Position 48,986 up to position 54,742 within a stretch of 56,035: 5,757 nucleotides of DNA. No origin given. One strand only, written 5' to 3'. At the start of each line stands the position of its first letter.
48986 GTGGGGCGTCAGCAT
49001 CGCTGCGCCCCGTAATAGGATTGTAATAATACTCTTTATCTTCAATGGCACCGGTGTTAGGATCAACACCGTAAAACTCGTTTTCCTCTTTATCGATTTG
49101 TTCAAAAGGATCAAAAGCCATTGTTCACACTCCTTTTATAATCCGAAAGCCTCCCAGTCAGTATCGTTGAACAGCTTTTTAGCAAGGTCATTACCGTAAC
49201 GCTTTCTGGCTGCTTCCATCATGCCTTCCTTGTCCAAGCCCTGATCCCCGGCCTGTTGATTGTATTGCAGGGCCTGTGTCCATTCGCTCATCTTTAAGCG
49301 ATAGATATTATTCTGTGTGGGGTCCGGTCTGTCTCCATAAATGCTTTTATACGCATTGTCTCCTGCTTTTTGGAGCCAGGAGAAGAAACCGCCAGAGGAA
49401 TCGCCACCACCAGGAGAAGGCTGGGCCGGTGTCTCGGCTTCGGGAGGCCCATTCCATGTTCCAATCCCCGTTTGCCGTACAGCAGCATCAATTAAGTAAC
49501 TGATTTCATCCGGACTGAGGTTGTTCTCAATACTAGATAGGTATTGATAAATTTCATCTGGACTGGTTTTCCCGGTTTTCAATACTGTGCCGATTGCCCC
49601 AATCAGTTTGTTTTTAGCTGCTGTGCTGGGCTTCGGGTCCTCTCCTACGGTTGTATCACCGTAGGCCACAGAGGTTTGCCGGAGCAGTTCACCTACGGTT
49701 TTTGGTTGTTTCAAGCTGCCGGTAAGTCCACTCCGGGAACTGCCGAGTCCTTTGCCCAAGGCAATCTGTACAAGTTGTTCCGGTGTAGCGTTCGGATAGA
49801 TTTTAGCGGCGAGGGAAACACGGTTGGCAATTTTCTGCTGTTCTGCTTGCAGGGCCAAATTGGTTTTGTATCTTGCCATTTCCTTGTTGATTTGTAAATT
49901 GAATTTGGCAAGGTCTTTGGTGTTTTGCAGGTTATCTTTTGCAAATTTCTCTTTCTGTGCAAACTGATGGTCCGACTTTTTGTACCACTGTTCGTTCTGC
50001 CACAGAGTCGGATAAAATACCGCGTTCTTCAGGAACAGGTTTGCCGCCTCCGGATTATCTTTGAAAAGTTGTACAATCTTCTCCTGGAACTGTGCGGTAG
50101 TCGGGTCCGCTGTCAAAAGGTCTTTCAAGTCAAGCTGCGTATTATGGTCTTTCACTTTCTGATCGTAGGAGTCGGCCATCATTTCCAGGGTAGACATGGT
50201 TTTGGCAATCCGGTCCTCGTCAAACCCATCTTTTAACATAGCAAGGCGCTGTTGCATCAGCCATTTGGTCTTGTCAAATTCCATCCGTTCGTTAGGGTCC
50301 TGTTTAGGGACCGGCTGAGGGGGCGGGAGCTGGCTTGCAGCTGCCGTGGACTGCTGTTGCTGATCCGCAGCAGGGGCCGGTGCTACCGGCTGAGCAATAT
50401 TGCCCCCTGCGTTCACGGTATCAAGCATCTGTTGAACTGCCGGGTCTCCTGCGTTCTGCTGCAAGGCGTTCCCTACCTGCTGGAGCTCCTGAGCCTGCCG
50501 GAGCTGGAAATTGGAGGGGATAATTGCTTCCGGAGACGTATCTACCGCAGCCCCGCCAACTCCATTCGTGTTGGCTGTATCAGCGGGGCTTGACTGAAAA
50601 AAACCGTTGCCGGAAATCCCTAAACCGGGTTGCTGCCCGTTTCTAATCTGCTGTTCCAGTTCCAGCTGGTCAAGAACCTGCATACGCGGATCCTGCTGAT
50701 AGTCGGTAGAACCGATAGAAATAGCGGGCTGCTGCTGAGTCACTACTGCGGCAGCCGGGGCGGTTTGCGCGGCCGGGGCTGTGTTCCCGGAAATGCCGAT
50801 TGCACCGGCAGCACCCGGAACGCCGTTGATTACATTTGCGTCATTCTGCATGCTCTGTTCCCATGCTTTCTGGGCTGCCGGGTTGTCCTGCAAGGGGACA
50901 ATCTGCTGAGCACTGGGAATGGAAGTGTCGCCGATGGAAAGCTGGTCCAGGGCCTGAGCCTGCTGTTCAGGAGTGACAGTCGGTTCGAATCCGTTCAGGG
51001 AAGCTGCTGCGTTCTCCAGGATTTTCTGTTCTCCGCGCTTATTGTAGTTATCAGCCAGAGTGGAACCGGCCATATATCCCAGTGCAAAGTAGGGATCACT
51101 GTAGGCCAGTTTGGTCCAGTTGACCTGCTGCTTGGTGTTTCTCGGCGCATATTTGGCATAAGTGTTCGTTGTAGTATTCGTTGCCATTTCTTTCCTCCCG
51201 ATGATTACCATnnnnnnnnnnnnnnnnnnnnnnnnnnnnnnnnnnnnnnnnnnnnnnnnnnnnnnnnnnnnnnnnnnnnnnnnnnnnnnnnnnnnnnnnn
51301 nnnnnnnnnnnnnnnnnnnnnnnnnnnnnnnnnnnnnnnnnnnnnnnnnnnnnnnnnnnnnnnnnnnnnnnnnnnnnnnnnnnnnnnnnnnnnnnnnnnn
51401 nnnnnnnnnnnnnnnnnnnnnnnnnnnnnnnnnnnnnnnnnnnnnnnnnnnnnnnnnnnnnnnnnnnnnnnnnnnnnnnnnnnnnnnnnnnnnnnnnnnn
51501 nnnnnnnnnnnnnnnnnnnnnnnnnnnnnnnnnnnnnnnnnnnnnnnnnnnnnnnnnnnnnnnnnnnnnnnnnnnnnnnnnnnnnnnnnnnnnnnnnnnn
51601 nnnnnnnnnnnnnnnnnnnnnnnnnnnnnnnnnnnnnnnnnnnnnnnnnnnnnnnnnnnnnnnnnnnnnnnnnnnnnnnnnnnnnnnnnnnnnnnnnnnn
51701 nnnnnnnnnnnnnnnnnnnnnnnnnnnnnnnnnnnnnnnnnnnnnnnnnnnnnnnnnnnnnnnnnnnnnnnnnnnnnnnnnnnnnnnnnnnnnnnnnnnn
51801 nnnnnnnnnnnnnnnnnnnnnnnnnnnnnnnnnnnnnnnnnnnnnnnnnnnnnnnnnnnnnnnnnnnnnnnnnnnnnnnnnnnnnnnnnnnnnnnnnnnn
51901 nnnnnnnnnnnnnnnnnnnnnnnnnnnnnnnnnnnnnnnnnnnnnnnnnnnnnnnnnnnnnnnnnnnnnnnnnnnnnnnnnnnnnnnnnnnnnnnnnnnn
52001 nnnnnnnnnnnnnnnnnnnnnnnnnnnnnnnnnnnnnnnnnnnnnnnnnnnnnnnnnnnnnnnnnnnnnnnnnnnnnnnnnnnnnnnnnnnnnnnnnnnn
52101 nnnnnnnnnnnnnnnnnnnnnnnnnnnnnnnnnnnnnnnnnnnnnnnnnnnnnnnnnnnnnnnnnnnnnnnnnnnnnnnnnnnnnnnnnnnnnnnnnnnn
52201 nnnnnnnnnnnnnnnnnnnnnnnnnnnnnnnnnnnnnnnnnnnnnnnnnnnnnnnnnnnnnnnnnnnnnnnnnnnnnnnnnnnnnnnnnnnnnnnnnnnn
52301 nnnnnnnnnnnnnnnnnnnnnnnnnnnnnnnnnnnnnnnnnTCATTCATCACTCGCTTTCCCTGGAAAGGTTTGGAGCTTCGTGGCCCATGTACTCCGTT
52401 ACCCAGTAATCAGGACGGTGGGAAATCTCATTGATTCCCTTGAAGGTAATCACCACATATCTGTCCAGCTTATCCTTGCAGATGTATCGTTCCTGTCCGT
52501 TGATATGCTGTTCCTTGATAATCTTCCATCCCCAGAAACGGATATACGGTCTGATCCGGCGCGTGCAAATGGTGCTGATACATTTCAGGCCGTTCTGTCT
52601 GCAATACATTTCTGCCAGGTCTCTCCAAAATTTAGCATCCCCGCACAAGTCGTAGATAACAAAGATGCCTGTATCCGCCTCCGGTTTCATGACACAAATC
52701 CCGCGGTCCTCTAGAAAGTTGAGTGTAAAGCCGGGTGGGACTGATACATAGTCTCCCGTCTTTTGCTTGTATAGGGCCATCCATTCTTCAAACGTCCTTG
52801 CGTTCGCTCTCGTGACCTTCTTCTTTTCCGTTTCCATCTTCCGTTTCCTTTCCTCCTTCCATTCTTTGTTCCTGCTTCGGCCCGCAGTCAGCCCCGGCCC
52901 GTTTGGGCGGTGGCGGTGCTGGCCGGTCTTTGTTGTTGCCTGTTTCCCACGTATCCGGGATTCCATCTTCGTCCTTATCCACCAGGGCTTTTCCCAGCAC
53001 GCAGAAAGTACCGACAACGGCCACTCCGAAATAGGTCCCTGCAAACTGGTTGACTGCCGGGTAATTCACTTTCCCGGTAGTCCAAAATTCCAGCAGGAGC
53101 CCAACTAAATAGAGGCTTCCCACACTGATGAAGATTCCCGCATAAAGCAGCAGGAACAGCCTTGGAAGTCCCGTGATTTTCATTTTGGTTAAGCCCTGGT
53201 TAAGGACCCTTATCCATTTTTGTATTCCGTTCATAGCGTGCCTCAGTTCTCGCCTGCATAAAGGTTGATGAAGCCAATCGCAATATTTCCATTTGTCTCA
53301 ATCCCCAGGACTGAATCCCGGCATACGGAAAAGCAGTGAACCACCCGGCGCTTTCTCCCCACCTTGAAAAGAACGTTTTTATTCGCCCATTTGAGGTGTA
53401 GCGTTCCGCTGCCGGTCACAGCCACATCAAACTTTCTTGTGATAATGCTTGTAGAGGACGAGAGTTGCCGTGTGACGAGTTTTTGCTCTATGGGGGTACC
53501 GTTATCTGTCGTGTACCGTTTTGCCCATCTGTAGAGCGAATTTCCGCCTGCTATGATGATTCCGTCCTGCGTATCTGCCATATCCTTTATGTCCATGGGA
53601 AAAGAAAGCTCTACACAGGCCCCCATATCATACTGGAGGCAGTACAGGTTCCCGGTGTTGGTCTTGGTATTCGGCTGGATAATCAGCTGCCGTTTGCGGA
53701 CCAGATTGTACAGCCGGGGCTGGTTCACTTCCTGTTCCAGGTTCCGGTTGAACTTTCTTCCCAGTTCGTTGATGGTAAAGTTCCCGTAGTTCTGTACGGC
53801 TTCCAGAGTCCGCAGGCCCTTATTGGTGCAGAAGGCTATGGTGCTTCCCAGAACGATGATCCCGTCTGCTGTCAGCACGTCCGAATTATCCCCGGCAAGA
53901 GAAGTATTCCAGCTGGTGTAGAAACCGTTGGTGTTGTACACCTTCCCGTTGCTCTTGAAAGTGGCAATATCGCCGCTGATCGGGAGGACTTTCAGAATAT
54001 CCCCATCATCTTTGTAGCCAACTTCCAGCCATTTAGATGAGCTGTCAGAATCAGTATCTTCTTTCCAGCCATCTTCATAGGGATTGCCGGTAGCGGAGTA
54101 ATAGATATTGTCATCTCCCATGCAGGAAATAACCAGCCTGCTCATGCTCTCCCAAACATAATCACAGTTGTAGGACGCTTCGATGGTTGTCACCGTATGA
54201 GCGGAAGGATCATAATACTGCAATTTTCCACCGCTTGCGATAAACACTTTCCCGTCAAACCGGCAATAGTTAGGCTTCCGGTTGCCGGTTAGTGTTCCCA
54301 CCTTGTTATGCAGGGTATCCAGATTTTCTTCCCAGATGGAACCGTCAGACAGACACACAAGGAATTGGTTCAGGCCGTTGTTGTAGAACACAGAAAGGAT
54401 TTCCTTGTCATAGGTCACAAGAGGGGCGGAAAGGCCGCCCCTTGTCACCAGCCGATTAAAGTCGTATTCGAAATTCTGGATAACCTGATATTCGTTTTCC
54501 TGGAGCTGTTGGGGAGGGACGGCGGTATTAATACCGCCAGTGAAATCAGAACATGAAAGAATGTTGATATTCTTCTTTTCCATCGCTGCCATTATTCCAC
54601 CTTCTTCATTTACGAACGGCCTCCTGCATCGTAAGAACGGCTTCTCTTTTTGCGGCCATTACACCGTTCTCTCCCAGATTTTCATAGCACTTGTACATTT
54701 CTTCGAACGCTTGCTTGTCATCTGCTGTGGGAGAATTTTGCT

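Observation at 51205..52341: C-terminal Hint/intein-like autoprocessing domain on a virion protein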

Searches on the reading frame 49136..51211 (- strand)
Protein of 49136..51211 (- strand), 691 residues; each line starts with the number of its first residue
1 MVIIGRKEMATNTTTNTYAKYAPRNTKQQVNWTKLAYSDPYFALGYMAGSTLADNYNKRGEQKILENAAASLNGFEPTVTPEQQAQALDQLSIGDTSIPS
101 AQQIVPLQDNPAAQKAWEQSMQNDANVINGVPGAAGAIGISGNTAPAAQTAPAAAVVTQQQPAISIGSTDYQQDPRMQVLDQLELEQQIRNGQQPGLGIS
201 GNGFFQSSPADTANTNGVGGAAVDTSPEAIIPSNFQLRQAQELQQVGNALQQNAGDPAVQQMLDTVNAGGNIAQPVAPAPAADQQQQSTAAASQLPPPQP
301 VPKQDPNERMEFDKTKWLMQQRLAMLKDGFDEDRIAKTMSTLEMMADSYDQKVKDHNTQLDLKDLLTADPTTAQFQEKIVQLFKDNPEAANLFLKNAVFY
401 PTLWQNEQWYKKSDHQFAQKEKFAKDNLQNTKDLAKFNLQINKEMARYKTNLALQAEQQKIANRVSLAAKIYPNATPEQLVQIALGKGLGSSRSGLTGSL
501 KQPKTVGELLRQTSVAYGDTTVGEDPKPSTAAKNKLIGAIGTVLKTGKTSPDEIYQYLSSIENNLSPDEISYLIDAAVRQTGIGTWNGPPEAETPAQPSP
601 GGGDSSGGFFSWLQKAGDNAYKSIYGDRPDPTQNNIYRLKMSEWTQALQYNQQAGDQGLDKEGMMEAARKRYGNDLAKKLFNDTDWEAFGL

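Call 3: search_protein_families(library=pfam, proteins=[window:49136-51211:-], max_evalue=1)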
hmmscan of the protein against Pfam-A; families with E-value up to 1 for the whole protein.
window:49136-51211:- (691 aa): 0 families

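Call 4: search_protein_families(library=phrogs, proteins=[window:49136-51211:-], max_evalue=0.01)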
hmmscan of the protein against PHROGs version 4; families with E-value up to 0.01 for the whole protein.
window:49136-51211:- (691 aa): 0 families

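Call 55: search_protein_families(library=ncbifam, proteins=[window:49139-51211:-], max_evalue=0.01)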
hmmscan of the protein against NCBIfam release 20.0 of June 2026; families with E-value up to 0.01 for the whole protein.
window:49139-51211:- (691 aa): 0 families

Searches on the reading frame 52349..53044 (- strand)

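Call 3: search_protein_families(library=pfam, proteins=[window:52349-53044:-], max_evalue=1)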
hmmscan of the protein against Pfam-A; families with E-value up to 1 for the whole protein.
window:52349-53044:- (231 aa): 1 family
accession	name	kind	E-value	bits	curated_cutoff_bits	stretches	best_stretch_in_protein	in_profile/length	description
PF01281.25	Ribosomal_L9_N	-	0.073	13.1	20.7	1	95-116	14-35/47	Ribosomal protein L9, N-terminal domain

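Call 4: search_protein_families(library=phrogs, proteins=[window:52349-53044:-], max_evalue=0.01)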
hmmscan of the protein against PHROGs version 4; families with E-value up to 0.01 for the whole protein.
window:52349-53044:- (231 aa): 0 families

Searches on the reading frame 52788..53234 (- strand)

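Call 3: search_protein_families(library=pfam, proteins=[window:52788-53234:-], max_evalue=1)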
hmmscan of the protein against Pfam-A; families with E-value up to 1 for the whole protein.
window:52788-53234:- (148 aa): 1 family
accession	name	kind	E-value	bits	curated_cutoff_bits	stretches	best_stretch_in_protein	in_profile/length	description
PF03495.19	Binary_toxB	-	0.23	12.1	25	1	86-98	2-14/78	Clostridial binary toxin B/anthrax toxin PA Ca-binding domain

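Call 4: search_protein_families(library=phrogs, proteins=[window:52788-53234:-], max_evalue=0.01)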
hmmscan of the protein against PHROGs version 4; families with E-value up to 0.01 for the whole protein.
window:52788-53234:- (148 aa): 0 families

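Call 55: search_protein_families(library=ncbifam, proteins=[window:52791-53234:-], max_evalue=0.01)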
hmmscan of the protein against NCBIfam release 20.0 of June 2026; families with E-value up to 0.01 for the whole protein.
window:52791-53234:- (148 aa): 0 families

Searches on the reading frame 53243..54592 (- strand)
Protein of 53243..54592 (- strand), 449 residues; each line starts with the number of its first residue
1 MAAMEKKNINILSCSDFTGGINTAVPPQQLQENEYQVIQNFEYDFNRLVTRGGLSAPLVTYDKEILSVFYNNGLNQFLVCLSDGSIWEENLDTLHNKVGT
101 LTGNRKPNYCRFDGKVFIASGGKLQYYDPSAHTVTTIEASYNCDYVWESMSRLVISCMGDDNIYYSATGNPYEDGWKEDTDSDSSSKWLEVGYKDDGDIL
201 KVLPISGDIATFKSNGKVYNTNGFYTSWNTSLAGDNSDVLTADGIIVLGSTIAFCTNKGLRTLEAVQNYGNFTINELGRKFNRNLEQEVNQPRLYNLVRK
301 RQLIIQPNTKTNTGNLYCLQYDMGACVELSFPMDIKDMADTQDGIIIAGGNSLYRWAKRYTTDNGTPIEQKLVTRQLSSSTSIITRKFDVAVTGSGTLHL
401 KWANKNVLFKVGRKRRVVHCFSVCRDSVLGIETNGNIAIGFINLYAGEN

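Call 3: search_protein_families(library=pfam, proteins=[window:53243-54592:-], max_evalue=1)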
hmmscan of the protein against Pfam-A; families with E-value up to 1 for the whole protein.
window:53243-54592:- (449 aa): 0 families

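Call 4: search_protein_families(library=phrogs, proteins=[window:53243-54592:-], max_evalue=0.01)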
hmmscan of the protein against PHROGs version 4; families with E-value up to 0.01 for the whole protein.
window:53243-54592:- (449 aa): 0 families

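Call 55: search_protein_families(library=ncbifam, proteins=[window:53246-54592:-], max_evalue=0.01)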
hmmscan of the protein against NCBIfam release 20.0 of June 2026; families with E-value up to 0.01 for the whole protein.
window:53246-54592:- (449 aa): 0 families

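Call 69: search_dna_similar(query=window:53246-54592:-, collection=phages, mode=protein, max_evalue=0.001, max_rows=12)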
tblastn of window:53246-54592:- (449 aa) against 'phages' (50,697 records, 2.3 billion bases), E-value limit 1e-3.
No match.

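Call 71: find_homologous_proteins(query=window:53246-54592:-, max_evalue=0.00001)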
Query window:53246-54592:- (449 aa): 253 proteins with E <= 0.00001 among 4459 candidates; the best 120 are listed.
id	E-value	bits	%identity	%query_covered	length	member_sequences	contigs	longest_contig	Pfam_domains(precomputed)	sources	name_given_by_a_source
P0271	1.2e-292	988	95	100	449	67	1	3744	-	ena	-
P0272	2.9e-279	944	90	100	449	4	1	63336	-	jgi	-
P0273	4.4e-258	874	83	100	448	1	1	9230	-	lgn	-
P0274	2.6e-172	592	59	98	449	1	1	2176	-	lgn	-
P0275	2.3e-169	582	56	100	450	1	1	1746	-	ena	-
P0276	2.7e-167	575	56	99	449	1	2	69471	-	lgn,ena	-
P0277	4.7e-167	574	55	100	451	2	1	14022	-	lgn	-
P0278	1.2e-166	573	55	99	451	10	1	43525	-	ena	-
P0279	1.6e-166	573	56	99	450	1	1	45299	-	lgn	-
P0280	2.3e-166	572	57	98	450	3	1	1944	-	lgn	-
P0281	1.1e-164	567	55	99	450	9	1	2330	-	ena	-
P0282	9.4e-163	560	54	99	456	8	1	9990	-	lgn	-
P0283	6.1e-159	548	54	98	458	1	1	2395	-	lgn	-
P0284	1.9e-158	546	54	98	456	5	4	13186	-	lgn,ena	-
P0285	5.5e-157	541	54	98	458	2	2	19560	-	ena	-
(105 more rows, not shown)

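Call 80: predict_structure(alignment_id=A3)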
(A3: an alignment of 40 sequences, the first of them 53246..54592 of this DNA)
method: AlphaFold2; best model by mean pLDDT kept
length: 449 residues; sequences in the alignment: 40
mean_pLDDT: 87.9   pTM: 0.85
mean pLDDT of the five models: 87.9, 88.0, 87.6, 87.5, 85.9
residues with pLDDT >= 90: 240; 70-90: 177; 50-70: 23; < 50: 9
segments of 3 or more residues with pLDDT < 50: 1-9
pLDDT, mean of each block of 10 residues (from residue 1): 42 68 87 89 90 96 97 94 97 96 95 96 97 97 93 92 91 89 87 85 86 91 70 85 90 90 71 77 86 92 90 83 88 93 94 96 94 89 87 92 89 80 89 93 82
secondary structure, 60 per line:
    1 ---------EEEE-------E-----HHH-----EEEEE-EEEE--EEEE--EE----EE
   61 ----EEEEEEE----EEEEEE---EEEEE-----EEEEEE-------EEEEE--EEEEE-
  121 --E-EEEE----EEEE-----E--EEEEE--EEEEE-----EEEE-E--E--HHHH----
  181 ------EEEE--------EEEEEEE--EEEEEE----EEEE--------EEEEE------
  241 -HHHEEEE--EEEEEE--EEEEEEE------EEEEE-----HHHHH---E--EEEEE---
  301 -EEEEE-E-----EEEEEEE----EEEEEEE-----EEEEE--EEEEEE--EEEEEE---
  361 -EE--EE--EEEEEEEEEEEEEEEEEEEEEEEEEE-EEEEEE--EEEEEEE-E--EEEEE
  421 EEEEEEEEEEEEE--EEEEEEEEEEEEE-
elements in order: E10-13 E35-39 E41-44 E47-50 E65-71 E76-81 E85-89 E95-100 E108-112 E115-119 E125-128 E133-136 E145-149 E152-156 E162-165 H173-176 E187-190 E199-205 E208-213 E218-221 E230-234 E245-248 E251-256 E259-265 E272-276 H282-286 E293-297 E302-306 E314-320 E325-331 E337-341 E344-349 E352-357 E370-395 E397-402 E405-411 E416-433 E436-448
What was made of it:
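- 53243..54592 (-): Context: 449-aa podovirus tail nozzle/hub protein (T7 gp12 / P22 gp10 class). AlphaFold2 pLDDT 88, pTM 0.85 (call 80).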

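Call 82: fold_search(model_id=the predicted structure, library=pdb)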
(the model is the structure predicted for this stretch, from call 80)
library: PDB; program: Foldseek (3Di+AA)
matches with E <= 10: 1936; with E <= 0.001: 1096
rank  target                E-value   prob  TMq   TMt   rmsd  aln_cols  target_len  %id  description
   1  9nwi_Y                3.8e-21  1.00  0.81  0.72   4.6       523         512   10  Pseudomonas phage Pa223 tail (C6 symmetry) (released 2025-08-06)
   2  9vyg_M                3.7e-17  1.00  0.67  0.68   4.5       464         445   12  Cyanopodophage Pan3 tail complex (released 2025-11-26)
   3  8u10_1                9.2e-16  1.00  0.63  0.60   7.0       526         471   13  In situ cryo-EM structure of bacteriophage P22 gp1:gp4:gp5:gp10:gp9 N-term complex in conformation 1 at 3.2A resolutio (released 2023-11-22)
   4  8eap_D                1.8e-15  1.00  0.67  0.64   4.8       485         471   11  Cryo-EM structure of the in-situ gp10-gp26 from bacteriophage P22 (released 2023-09-06)
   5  8zkk_O                3.4e-15  1.00  0.74  0.65   5.2       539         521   10  Portal-tail of Vibrio cholerae typing phage mature VP1 (released 2024-08-14)
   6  7sg7_S                5.6e-15  1.00  0.66  0.63   5.9       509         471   12  In situ cryo-EM structure of bacteriophage Sf6 gp8:gp14N complex at 2.8 A resolution (released 2022-11-09)
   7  9jg6_a                7.5e-15  1.00  0.67  0.64   5.9       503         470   11  The tail-complex structure of phage P22 (released 2025-02-26)
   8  7eeq_1                1.1e-13  1.00  0.66  0.67   5.7       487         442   11  Cyanophage Pam1 tail machine (released 2021-10-20)
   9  7z47_G                8.8e-13  1.00  0.55  0.29   8.5       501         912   10  Tail of bacteriophage SU10 (released 2022-08-10)
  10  7z4f_G                1.0e-12  1.00  0.59  0.30  14.2       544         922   10  Tail of phage SU10 genome release intermediate (released 2022-08-17)
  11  7z4b_DW               1.4e-12  1.00  0.56  0.30   8.3       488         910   11  Bacteriophage SU10 virion (C1) (released 2022-12-28)
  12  8jov_A                1.7e-12  1.00  0.60  0.53  11.8       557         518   10  Portal-tail complex of phage GP4 (released 2023-11-01)
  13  9vvr_d                1.9e-12  1.00  0.68  0.42  10.1       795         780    8  Structure of the bacteriophage E1004 tail (released 2025-11-12)
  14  9vvr_V                2.7e-12  1.00  0.66  0.41   9.8       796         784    8  Structure of the bacteriophage E1004 tail (released 2025-11-12)
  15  9k09_U                6.2e-12  1.00  0.74  0.36   7.7      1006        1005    8  Cyanophage A4 portal-tail complex (released 2025-04-09)
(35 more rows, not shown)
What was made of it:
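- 53243..54592 (-): Foldseek: Pa223 tail E 4e-21 with TMq 0.81, P22 gp10, Sf6, SU10 tail, T7 gp12 (call 82).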
